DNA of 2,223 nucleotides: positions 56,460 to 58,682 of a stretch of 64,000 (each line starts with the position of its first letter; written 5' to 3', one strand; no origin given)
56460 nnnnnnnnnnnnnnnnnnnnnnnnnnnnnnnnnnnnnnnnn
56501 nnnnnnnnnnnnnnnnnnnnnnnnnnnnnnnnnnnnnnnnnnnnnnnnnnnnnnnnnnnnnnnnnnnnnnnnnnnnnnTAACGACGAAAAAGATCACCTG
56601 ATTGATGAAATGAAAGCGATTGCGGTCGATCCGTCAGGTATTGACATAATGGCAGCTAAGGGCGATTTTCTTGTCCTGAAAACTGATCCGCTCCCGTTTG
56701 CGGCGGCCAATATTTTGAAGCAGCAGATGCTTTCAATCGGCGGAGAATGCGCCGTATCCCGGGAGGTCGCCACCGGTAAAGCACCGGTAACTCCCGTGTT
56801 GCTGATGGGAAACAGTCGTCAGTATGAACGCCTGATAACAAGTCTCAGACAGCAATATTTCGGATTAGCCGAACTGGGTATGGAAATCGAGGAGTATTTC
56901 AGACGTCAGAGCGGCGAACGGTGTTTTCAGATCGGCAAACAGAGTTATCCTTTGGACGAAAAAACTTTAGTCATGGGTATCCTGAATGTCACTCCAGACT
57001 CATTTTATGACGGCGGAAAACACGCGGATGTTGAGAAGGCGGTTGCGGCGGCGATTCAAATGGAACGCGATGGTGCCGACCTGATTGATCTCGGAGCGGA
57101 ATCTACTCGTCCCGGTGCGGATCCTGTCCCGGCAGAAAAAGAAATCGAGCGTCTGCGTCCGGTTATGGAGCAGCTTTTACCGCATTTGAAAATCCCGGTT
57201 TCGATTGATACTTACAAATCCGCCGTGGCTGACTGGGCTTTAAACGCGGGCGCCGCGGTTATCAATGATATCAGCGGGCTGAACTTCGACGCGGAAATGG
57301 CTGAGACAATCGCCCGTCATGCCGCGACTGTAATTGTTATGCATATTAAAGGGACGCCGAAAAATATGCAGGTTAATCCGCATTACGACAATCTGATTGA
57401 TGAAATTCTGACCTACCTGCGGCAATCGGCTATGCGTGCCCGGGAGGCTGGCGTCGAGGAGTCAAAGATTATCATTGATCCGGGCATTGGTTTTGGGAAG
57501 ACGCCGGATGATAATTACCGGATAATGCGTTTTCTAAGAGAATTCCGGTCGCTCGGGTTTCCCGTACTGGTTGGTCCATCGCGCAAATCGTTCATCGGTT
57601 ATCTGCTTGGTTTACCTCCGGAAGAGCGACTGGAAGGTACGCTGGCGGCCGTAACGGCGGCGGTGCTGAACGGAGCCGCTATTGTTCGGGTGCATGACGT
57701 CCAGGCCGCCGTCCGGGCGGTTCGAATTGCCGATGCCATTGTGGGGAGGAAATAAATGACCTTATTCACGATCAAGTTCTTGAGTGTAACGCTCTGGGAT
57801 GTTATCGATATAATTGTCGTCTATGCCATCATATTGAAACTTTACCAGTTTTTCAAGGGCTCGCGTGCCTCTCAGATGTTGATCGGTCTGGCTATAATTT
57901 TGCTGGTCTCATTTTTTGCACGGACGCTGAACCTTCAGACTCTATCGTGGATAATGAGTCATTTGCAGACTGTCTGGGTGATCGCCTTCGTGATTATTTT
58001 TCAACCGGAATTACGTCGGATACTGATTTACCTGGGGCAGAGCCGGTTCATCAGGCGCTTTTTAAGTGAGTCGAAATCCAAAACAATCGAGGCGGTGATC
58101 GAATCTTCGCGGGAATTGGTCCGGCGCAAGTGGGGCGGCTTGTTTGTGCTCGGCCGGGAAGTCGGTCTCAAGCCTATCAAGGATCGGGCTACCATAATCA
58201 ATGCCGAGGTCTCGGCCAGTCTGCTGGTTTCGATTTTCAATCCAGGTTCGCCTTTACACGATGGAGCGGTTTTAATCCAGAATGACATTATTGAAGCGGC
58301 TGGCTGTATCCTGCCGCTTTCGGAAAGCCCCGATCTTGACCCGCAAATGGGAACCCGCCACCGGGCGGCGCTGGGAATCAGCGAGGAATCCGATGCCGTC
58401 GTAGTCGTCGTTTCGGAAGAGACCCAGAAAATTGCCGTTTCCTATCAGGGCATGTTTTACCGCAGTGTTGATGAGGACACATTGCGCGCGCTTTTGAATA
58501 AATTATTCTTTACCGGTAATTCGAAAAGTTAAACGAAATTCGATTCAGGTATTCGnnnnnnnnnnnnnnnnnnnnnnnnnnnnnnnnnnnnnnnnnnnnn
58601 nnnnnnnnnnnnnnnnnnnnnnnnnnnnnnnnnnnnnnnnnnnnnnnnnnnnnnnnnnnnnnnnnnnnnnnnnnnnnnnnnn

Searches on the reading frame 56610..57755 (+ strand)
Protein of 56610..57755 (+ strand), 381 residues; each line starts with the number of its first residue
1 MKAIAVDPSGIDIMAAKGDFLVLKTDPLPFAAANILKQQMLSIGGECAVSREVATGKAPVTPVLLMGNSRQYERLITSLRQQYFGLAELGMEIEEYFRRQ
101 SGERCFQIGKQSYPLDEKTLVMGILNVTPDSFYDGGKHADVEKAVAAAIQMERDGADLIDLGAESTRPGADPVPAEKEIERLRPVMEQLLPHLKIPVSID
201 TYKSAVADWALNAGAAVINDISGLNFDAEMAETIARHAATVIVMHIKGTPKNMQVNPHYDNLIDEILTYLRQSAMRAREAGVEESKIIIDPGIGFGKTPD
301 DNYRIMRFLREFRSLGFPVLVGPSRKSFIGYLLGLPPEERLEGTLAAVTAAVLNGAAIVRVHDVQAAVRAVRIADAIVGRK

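Call 60: search_protein_families(library=pfam, proteins=[window:56610-57755:+], max_evalue=0.001)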
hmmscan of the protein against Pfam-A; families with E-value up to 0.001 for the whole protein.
window:56610-57755:+ (381 aa): 1 family
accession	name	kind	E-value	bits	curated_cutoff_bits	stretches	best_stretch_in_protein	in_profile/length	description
PF00809.28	Pterin_bind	-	1.5e-85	287.2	25.5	1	122-362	1-244/244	Pterin binding enzyme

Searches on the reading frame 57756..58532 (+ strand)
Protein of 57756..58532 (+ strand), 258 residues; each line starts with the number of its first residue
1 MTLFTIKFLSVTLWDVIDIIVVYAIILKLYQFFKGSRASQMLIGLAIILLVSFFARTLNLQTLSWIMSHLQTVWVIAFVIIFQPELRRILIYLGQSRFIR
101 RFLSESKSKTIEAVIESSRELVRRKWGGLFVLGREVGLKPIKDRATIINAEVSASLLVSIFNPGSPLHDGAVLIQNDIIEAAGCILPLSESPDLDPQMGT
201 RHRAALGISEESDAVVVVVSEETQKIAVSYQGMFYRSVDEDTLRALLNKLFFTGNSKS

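Call 60: search_protein_families(library=pfam, proteins=[window:57756-58532:+], max_evalue=0.001)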
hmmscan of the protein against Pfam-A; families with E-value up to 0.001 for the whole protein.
window:57756-58532:+ (258 aa): 2 families
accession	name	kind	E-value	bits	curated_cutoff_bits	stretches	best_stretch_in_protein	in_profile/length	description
PF02457.21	DAC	-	8.9e-39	132.2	27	1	117-233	3-118/119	DisA bacterial checkpoint controller nucleotide-binding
PF19293.4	CdaA_N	-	4.9e-10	39.9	23.8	1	8-85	2-80/81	CdaA N-terminal transmembrane domain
